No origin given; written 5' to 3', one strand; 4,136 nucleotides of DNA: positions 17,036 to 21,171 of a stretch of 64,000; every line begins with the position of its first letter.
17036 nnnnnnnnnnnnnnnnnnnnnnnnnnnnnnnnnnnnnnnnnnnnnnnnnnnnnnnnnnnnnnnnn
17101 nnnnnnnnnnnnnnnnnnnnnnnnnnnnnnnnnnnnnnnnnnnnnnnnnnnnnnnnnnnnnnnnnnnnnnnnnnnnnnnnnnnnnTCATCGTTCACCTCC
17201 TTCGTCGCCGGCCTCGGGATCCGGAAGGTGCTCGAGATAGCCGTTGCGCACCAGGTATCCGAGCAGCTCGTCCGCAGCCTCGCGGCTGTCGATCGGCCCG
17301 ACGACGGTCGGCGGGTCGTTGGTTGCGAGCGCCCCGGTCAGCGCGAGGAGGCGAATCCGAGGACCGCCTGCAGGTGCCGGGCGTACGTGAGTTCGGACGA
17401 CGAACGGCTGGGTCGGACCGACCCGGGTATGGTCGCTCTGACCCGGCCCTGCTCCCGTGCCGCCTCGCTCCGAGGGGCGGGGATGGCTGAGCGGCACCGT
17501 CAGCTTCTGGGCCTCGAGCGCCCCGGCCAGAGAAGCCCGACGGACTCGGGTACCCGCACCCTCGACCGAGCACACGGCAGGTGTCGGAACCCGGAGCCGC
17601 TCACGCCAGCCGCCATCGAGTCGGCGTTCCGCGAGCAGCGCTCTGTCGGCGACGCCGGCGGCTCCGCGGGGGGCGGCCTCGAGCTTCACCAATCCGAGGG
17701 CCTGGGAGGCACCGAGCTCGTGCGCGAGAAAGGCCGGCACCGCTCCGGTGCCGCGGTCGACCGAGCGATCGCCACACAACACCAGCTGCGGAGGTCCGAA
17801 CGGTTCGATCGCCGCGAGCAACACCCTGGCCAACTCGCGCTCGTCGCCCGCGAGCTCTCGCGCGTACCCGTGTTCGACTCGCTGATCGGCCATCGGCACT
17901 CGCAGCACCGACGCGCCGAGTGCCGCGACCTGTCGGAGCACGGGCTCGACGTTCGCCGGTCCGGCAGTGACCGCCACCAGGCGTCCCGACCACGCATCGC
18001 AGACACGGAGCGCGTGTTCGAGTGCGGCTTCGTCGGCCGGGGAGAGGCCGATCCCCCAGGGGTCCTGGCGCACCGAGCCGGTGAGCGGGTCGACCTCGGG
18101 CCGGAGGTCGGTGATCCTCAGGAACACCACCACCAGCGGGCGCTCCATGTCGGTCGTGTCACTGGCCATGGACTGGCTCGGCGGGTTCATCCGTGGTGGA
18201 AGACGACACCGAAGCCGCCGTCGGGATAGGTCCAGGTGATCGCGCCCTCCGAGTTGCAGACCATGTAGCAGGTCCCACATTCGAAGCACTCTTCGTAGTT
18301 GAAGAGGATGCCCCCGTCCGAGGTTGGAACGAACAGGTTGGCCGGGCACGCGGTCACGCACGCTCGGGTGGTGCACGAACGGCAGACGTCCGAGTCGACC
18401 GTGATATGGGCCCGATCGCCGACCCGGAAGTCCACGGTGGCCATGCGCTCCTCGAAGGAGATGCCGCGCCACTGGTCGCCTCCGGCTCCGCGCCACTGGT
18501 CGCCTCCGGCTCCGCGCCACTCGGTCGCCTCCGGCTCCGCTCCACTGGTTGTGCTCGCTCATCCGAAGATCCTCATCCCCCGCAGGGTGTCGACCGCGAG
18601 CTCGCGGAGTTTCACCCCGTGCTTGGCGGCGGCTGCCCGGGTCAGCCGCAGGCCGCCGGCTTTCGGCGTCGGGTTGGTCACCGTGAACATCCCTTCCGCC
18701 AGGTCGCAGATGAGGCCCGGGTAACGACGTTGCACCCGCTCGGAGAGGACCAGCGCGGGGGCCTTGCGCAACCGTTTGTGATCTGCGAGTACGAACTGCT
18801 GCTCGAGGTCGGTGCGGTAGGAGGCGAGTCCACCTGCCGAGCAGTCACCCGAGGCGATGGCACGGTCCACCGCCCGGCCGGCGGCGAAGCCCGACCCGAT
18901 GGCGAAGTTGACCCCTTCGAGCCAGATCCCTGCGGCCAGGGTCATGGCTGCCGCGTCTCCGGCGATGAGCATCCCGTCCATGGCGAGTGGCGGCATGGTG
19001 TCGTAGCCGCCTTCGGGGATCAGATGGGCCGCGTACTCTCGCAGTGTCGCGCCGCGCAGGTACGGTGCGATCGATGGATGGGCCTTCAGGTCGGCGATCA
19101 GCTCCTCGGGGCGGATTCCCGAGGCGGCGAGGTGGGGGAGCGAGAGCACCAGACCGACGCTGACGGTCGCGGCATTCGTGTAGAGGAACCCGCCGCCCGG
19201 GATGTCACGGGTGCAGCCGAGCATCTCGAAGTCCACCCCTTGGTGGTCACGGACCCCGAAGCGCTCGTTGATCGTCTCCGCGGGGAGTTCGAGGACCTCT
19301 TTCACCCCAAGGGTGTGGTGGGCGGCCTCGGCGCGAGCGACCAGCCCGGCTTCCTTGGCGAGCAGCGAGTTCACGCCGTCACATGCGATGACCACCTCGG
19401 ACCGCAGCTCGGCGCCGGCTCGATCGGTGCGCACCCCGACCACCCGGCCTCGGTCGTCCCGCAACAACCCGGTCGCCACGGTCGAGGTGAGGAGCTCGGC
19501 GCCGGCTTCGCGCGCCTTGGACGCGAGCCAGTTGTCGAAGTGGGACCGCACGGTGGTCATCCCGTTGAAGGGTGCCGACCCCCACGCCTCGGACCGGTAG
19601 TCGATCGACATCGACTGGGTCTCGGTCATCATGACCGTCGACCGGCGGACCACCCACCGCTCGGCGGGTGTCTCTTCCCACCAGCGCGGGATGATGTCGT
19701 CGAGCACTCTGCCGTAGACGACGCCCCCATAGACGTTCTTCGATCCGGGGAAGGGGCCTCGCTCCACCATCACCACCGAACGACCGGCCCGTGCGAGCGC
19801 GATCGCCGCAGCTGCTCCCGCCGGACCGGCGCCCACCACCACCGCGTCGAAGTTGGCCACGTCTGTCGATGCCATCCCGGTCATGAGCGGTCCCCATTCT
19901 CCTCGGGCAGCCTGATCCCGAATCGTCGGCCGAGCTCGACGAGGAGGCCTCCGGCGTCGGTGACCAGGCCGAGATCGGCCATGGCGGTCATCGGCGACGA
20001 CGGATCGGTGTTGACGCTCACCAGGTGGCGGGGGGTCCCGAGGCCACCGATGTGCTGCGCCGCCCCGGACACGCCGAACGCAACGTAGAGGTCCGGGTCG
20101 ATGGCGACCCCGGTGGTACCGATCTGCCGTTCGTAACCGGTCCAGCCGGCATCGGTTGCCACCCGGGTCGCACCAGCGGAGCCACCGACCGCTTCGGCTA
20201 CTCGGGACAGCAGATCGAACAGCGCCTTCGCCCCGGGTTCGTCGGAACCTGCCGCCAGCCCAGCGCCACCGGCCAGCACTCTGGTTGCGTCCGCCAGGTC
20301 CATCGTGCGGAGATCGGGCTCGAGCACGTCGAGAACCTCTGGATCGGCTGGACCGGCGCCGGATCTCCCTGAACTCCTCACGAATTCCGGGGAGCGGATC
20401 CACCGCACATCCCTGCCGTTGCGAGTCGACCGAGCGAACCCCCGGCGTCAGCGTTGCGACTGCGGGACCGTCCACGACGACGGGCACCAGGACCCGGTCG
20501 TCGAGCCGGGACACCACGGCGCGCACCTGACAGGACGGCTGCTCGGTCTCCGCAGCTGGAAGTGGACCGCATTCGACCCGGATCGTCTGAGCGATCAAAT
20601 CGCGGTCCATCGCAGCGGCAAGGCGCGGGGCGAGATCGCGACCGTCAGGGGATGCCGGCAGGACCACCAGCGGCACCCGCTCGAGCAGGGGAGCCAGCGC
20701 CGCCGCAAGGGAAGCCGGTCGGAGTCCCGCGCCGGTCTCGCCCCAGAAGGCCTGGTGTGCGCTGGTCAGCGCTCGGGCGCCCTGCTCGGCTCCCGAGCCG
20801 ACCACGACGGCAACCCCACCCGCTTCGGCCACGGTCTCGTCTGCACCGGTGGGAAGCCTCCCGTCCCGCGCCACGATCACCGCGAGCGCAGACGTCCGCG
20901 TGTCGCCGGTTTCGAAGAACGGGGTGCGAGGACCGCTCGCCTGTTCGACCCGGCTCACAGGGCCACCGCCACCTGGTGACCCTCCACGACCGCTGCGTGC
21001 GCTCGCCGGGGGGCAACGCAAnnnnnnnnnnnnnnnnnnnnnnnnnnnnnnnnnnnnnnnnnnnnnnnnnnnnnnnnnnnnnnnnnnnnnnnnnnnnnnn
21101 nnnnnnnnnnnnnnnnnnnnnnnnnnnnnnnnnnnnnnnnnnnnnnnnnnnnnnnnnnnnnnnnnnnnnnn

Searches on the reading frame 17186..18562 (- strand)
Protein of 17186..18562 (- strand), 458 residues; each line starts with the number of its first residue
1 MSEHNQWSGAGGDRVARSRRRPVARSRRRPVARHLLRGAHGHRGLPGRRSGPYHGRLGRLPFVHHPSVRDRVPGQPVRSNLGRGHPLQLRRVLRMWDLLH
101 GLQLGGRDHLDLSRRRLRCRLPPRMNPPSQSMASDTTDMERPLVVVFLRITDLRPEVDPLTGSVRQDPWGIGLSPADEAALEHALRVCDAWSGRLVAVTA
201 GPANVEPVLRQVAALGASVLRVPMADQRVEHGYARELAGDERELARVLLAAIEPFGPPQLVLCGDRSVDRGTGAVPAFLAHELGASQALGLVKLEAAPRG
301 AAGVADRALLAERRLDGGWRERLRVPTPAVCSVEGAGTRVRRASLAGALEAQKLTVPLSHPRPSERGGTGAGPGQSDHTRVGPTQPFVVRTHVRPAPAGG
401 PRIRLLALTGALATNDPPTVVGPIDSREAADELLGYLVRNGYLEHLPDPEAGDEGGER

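Call 13: search_protein_families(library=pfam, proteins=[window:17186-18562:-], max_evalue=0.001)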
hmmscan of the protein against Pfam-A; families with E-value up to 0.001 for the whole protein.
window:17186-18562:- (458 aa): 1 family
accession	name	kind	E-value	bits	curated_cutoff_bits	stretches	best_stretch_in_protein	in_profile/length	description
PF01012.27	ETF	-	1.3e-14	54.8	26.7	1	173-355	13-177/181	Electron transfer flavoprotein domain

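Call 68: search_protein_families(library=ncbifam, proteins=[window:17186-18562:-], max_evalue=1e-10)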
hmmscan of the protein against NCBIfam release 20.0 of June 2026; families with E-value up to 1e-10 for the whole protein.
window:17186-18562:- (458 aa): 1 family
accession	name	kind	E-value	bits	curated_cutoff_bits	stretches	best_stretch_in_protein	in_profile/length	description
TIGR04503.1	mft_etfB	hypoth_equivalog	4.2e-99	331.6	200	1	144-443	1-290/290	mycofactocin-associated electron transfer flavoprotein beta subunit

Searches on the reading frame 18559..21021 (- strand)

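Call 13: search_protein_families(library=pfam, proteins=[window:18559-21021:-], max_evalue=0.001)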
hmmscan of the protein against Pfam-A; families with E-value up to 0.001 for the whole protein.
window:18559-21021:- (820 aa): 15 families
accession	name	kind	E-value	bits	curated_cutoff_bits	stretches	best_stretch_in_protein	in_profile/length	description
PF01266.30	DAO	-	7.7e-15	55.7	27.9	2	392-440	1-51/353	FAD dependent oxidoreductase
PF12831.13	FAD_oxidored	-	3.2e-14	53.5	27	1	392-555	1-151/416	FAD dependent oxidoreductase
PF01494.25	FAD_binding_3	-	8.1e-13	48.7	22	1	392-576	3-185/349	FAD binding domain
PF00890.30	FAD_binding_2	-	5.8e-09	36.1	20.4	1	392-428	1-37/414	FAD binding domain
PF07992.20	Pyr_redox_2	-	7.1e-08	32.6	26.1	1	392-434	2-40/291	Pyridine nucleotide-disulphide oxidoreductase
PF13450.12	NAD_binding_8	-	7.3e-07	29.8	21.9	1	395-426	1-32/68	NAD(P)-binding Rossmann-like domain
PF21162.3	ETFQO_UQ-bd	-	2.8e-06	28.2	27.7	1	570-667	2-95/96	ETF-QO, ubiquinone-binding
PF00070.33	Pyr_redox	-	4.1e-06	27.7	22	0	393-425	2-34/82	Pyridine nucleotide-disulphide oxidoreductase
PF04820.20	Trp_halogenase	-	1e-05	25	21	0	493-571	158-233/458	Tryptophan halogenase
PF03486.20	HI0933_like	-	1.1e-05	25.5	50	1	392-433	2-43/244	HI0933-like protein Rossmann domain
PF05834.18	Lycopene_cycl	-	6.4e-05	22.6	23.4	1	392-614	1-190/380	Lycopene cyclase protein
PF01946.23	Thi4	-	0.00015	21.5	26.2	1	387-439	14-67/235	Thi4 family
PF01012.27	ETF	-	0.00025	21.3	26.7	1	70-195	36-159/181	Electron transfer flavoprotein domain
PF01134.28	GIDA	-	0.00053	19.6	22.1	1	392-419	1-28/391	Glucose inhibited division protein A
PF13738.12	Pyr_redox_3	-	0.00086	19.1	30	0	394-423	1-31/305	Pyridine nucleotide-disulphide oxidoreductase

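Call 68: search_protein_families(library=ncbifam, proteins=[window:18559-21021:-], max_evalue=1e-10)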
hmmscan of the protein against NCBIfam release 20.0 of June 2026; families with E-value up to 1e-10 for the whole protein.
window:18559-21021:- (820 aa): 11 families
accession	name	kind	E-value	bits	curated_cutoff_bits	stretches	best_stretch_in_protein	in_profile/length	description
NF007542.0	PRK10157.1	subfamily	8.5e-96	321.2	610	1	391-816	6-425/428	FAD-dependent oxidoreductase FixC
NF007450.0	PRK10015.1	subfamily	5.7e-93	312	466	1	390-787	5-399/429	FAD-dependent oxidoreductase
NF038209.1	mft_etfA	equivalog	4.3e-47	160.9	240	1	46-204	2-145/303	mycofactocin-associated electron transfer flavoprotein alpha subunit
TIGR02032.1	GG-red-SF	subfamily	2.5e-32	112.8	158.8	1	391-718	1-297/297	geranylgeranyl reductase family protein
TIGR02023.1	BchP-ChlP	subfamily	2.3e-21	76.3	343.3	1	392-743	2-321/388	geranylgeranyl diphosphate reductase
NF041160.1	DGGPL_Thplmales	equivalog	4.5e-15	55.5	780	1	389-562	2-171/396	digeranylgeranylglycerophospholipid reductase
NF041385.1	Dggglyphlred_Halo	equivalog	1.8e-14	53.1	700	1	390-776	4-371/405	digeranylgeranylglycerophospholipid reductase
NF004833.1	PRK06185.1-1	subfamily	3.3e-14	52.5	488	1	393-564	5-178/403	FAD-dependent oxidoreductase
NF004834.1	PRK06185.1-3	subfamily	7.6e-13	48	500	0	494-566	110-184/420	FAD-dependent oxidoreductase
NF045655.1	MkRedMenJ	equivalog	1.2e-11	44.1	700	1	391-566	5-174/406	menaquinone reductase MenJ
NF041080.1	DGGGPL_reductase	equivalog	6.7e-11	41.7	580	0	390-554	1-159/447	digeranylgeranylglycerophospholipid reductase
